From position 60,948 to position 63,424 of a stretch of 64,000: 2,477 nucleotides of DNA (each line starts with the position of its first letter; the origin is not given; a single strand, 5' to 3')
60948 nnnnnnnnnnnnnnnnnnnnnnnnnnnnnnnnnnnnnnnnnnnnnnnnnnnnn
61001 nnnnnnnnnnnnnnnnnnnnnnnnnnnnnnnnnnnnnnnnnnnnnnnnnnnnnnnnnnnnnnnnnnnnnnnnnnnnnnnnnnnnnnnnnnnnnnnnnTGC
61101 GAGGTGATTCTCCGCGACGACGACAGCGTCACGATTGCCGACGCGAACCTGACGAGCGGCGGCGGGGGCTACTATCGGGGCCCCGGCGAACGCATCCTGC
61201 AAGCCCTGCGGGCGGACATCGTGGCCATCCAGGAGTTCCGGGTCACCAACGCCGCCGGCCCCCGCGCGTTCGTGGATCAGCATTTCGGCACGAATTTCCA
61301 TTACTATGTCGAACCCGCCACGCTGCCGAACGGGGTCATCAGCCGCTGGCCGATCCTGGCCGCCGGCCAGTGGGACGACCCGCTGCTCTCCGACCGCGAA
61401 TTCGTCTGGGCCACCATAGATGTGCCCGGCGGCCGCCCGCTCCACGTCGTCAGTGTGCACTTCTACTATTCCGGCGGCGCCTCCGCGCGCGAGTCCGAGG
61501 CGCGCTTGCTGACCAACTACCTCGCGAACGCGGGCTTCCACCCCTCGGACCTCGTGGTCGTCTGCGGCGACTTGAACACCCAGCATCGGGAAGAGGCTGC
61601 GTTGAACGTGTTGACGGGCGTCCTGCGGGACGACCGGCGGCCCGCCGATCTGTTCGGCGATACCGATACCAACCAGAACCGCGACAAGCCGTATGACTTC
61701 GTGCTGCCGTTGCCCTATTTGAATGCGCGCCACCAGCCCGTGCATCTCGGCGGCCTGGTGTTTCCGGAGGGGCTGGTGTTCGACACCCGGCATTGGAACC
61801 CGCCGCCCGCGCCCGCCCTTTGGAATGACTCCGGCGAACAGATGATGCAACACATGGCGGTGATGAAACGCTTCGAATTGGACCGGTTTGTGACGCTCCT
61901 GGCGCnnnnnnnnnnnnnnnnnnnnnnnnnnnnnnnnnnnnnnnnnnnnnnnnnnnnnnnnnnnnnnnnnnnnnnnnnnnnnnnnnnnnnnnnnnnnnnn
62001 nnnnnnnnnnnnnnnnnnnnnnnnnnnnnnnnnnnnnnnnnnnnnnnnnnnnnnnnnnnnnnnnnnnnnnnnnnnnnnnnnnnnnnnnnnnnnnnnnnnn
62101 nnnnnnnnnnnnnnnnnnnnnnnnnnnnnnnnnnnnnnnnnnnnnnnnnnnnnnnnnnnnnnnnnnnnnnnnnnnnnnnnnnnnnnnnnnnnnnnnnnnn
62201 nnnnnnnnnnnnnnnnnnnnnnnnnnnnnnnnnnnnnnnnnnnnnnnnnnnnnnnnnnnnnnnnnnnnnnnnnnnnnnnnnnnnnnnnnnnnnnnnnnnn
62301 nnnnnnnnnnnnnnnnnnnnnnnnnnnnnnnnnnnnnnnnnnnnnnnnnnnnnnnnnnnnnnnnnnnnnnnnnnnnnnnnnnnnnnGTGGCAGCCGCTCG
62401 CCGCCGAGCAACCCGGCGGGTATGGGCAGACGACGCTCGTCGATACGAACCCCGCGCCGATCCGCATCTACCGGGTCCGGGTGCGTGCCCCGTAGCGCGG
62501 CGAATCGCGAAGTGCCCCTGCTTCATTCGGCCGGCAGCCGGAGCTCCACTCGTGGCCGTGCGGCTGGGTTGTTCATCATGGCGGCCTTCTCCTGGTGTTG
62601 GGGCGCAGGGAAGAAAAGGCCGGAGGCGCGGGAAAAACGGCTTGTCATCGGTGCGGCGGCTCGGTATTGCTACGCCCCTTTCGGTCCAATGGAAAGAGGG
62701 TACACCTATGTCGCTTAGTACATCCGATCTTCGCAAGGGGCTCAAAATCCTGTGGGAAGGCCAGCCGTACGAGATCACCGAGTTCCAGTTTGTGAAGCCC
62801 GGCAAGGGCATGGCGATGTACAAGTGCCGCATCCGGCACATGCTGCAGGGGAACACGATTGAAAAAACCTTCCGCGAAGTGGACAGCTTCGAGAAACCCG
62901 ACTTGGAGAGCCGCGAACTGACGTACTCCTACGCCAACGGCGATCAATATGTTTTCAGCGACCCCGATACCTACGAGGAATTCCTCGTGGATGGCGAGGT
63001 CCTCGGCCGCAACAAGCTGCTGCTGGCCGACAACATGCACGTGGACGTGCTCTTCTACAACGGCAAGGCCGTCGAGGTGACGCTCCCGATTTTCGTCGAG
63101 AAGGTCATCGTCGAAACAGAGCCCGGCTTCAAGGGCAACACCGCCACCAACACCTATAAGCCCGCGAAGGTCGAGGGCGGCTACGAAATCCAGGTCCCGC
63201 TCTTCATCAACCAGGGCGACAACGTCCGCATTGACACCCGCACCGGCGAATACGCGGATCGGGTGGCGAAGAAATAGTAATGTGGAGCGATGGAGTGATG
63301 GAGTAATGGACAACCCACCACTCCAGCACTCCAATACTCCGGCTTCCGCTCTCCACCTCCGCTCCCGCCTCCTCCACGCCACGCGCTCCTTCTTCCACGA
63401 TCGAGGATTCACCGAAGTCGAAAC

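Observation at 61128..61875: Second giant secreted protein carries a paralogous Calx-beta + EEP + MAM cassette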

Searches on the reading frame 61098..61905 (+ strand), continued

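Call 77: search_protein_families(library=ncbifam, alignment_id=A2, max_evalue=0.01)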
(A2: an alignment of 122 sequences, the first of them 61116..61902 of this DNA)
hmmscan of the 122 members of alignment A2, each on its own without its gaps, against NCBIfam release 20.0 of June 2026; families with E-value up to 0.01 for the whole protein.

A. member 1, window:61116-61902:+ (262 aa): 2 families
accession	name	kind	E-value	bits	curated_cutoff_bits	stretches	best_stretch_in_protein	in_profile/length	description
NF008733.0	PRK11756.1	equivalog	0.00023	20.5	280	1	26-157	20-157/269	exodeoxyribonuclease III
TIGR00195.1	exoDNase_III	equivalog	0.0047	16.6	182.55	0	130-159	125-153/254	exodeoxyribonuclease III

B. families by the number of members that match (of 122 scanned): 8 families
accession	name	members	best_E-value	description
TIGR00633.1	xth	38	0.00019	exodeoxyribonuclease III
TIGR03395.1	sphingomy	21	8.1e-07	sphingomyelin phosphodiesterase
TIGR00195.1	exoDNase_III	9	0.00096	exodeoxyribonuclease III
NF008733.0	PRK11756.1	2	0.00023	exodeoxyribonuclease III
NF052603.1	penta_Alr5209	1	3.8e-05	Alr5209 family pentapeptide repeat protein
NF033681.1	ExeM_NucH_DNase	1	0.00015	ExeM/NucH family extracellular endonuclease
NF041620.1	MXAN_5187_fam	1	0.0016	MXAN_5187 family protein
TIGR02595.1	PEP_CTERM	1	0.0024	PEP-CTERM sorting domain-containing protein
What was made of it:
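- On ExeM/NucH/Xds extracellular nuclease family (NCBIfam NF033680, NF033681): Only 1/122 subfamily members gives a sub-threshold NF033681 hit (call 77).
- On Bacterial sphingomyelinase C (TIGR03395): The best among 122 relatives is E=8e-7 (call 77).
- NCBIfam gives only sub-threshold hits: xth in 38/122 members, sphingomyelinase in 21/122, ExeM/NucH in 1/122 (call 77). TIGR03395 gives sub-threshold hits in 21/122 members, best 8e-7 (call 77).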

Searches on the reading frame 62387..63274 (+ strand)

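Call 21: search_protein_families(library=pfam, proteins=[window:62387-63274:+], max_evalue=0.001)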
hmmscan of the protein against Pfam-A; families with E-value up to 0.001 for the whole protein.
window:62387-63274:+ (296 aa): 3 families
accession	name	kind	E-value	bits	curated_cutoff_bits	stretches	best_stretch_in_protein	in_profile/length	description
PF09285.17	Elong-fact-P_C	-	2.9e-25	88.2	25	1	237-292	1-56/56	Elongation factor P, C-terminal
PF08207.18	EFP_N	-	4.7e-21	75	23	1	111-167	1-57/58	Elongation factor P (EF-P) KOW-like domain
PF01132.26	EFP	-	2e-16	60.1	27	1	176-229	1-54/54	Elongation factor P (EF-P) OB domain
